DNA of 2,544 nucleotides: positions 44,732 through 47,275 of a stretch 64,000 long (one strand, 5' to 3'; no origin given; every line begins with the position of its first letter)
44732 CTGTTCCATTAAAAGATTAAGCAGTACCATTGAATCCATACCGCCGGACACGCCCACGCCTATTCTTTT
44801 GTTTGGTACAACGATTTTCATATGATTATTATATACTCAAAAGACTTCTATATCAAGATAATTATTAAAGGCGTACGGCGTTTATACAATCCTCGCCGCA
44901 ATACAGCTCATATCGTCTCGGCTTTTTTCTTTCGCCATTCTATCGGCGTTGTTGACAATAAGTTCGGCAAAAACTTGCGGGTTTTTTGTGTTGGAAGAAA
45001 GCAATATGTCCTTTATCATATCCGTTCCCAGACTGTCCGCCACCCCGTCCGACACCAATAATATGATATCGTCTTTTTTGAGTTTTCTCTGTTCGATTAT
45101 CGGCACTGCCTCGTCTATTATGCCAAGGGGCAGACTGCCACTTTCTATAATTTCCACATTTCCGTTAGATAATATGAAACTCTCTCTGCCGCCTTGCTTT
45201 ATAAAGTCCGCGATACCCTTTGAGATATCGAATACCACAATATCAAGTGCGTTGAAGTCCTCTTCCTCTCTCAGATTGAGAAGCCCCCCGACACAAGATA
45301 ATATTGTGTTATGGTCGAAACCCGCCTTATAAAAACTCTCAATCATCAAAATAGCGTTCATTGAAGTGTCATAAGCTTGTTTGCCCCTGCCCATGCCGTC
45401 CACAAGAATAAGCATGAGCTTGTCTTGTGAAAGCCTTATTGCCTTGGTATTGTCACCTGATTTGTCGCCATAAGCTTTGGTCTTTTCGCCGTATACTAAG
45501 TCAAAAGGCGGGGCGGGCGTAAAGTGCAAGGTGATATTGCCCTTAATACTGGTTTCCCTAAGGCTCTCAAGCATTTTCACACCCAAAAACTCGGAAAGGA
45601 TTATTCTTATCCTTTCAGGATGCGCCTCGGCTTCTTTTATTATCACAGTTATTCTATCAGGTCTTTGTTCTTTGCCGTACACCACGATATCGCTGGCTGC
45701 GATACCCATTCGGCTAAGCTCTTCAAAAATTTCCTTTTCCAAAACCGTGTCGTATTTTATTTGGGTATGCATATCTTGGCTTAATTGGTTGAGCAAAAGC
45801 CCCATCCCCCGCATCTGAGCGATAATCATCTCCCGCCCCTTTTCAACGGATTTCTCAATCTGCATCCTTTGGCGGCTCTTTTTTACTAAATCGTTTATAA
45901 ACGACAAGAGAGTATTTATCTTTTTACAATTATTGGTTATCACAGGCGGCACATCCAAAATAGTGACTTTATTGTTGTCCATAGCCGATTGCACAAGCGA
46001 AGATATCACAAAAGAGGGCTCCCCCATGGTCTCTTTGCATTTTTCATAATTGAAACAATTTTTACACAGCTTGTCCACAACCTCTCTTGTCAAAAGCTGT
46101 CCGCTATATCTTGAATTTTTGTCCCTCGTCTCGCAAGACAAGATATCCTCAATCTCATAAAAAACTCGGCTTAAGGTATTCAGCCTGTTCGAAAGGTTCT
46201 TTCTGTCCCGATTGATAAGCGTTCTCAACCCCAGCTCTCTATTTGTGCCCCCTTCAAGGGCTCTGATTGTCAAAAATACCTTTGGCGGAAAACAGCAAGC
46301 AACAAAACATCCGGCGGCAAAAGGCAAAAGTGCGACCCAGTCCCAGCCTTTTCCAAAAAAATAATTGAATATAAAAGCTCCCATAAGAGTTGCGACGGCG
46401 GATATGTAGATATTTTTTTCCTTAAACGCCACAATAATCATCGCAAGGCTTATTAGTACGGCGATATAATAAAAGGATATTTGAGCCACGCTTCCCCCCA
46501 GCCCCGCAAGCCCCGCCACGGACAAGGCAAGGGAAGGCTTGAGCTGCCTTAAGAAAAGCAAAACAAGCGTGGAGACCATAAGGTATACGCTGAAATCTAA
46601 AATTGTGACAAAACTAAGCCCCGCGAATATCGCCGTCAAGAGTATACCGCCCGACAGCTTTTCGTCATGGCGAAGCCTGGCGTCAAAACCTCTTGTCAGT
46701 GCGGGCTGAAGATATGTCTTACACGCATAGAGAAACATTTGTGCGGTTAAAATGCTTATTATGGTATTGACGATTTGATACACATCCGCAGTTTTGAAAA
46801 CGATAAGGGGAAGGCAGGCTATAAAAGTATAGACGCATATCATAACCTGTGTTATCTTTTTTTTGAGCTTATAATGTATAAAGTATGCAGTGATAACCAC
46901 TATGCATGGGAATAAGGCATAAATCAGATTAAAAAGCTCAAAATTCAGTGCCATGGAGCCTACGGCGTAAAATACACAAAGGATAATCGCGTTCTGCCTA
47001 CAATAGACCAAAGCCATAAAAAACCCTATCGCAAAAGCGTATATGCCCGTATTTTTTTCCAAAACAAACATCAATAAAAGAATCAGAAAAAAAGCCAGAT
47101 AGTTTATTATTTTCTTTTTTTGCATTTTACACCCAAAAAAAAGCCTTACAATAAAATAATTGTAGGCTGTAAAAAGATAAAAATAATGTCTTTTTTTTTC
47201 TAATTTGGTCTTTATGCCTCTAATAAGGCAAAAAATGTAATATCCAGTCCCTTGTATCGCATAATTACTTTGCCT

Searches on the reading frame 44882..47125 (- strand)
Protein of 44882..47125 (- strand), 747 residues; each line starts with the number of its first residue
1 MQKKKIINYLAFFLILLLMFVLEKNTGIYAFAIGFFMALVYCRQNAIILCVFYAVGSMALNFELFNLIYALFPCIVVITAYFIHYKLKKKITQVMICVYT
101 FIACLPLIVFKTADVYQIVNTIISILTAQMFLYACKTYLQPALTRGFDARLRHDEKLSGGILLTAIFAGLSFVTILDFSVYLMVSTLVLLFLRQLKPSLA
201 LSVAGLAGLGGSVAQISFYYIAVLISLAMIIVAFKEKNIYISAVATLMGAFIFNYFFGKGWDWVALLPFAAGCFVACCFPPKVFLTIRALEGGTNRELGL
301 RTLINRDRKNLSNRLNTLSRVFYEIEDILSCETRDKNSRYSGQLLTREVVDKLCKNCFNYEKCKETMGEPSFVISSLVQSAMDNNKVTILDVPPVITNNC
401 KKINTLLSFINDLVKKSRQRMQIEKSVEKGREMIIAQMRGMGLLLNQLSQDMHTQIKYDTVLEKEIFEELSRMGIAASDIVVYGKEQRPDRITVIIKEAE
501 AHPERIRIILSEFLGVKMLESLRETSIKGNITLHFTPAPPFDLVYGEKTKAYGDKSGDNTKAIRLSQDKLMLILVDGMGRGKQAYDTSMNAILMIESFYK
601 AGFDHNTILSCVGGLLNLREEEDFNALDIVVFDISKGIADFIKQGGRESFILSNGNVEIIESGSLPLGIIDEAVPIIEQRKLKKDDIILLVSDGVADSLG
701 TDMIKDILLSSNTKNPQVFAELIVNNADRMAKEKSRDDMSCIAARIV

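Call 86: search_protein_families(library=pfam, proteins=[window:44882-47125:-], max_evalue=0.00001)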
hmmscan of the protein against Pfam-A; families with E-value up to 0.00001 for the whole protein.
window:44882-47125:- (747 aa): 2 families
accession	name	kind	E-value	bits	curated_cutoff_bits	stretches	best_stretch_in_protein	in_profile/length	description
PF19732.4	SpoIIE_N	-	3.5e-28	99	27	1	27-545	59-593/605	Stage II sporulation protein E N-terminal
PF07228.17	SpoIIE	-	1.8e-21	77.4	25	1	567-746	2-191/192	Stage II sporulation protein E (SpoIIE)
